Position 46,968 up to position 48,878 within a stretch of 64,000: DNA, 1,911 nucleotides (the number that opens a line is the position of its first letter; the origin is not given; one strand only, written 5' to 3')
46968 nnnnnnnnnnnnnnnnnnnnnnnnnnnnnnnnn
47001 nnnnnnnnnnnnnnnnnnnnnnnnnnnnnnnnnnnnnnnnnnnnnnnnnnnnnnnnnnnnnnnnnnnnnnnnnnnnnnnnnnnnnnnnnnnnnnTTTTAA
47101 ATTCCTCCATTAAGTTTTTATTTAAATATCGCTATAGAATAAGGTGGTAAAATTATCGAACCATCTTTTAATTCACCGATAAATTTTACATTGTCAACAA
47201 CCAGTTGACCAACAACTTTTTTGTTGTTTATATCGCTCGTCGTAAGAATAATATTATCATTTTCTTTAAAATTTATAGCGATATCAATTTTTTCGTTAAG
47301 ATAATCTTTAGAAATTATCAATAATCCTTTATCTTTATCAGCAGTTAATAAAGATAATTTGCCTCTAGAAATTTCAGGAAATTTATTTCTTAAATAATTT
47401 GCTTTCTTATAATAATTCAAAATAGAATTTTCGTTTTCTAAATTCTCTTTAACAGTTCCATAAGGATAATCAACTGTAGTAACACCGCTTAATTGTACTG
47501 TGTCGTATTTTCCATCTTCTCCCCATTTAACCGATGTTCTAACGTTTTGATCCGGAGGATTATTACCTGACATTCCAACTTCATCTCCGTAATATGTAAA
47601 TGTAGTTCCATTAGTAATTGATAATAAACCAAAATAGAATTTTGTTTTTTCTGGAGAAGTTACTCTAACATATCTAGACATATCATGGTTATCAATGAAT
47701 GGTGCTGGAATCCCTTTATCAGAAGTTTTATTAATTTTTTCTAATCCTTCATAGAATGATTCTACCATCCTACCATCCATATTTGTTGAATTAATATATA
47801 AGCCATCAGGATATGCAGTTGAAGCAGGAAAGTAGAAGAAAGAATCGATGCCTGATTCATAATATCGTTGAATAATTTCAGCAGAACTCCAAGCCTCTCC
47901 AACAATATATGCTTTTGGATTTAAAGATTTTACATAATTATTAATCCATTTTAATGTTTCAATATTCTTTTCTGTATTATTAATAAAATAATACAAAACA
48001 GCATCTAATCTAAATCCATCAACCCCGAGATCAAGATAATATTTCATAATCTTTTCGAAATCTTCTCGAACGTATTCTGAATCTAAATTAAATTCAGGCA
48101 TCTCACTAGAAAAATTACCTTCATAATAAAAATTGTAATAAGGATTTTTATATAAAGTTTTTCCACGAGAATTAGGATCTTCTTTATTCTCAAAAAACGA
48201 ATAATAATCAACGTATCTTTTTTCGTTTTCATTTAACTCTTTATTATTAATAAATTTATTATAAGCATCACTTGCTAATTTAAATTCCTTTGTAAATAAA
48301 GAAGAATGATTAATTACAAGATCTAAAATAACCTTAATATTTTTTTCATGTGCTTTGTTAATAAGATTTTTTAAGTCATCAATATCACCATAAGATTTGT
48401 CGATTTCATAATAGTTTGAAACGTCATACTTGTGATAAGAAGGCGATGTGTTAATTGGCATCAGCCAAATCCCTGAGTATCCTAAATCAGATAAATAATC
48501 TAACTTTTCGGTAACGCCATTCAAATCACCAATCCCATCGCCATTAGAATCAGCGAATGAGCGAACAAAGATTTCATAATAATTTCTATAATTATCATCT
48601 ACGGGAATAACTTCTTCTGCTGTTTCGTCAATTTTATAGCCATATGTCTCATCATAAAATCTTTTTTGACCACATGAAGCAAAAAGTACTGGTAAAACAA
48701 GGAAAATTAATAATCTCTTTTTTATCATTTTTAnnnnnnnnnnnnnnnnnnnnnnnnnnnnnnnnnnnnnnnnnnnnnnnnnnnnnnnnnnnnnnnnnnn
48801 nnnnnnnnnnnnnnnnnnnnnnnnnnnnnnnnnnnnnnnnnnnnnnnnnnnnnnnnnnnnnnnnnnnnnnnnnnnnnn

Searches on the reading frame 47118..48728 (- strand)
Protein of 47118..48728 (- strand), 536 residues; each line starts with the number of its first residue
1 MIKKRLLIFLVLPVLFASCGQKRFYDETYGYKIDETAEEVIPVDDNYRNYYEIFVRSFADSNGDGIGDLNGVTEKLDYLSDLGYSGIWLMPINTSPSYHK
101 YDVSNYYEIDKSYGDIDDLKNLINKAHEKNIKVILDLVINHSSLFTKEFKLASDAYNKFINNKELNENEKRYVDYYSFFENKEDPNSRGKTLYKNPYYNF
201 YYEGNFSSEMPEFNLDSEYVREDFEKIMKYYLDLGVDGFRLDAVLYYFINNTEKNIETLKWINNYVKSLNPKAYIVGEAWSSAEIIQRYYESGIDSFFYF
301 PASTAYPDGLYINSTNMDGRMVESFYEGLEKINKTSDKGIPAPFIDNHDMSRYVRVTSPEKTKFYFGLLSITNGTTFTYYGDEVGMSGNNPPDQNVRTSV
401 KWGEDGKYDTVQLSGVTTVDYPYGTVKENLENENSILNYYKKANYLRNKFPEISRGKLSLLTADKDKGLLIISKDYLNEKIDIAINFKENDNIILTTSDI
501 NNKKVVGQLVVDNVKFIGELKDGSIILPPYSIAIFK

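Call 19: search_protein_families(library=pfam, proteins=[window:47118-48728:-], max_evalue=0.01)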
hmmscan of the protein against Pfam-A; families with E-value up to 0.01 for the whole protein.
window:47118-48728:- (536 aa): 1 family
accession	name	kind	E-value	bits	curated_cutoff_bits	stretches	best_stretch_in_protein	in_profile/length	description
PF00128.31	Alpha-amylase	-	4.5e-73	247.4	22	1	53-455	2-445/446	Alpha amylase, catalytic domain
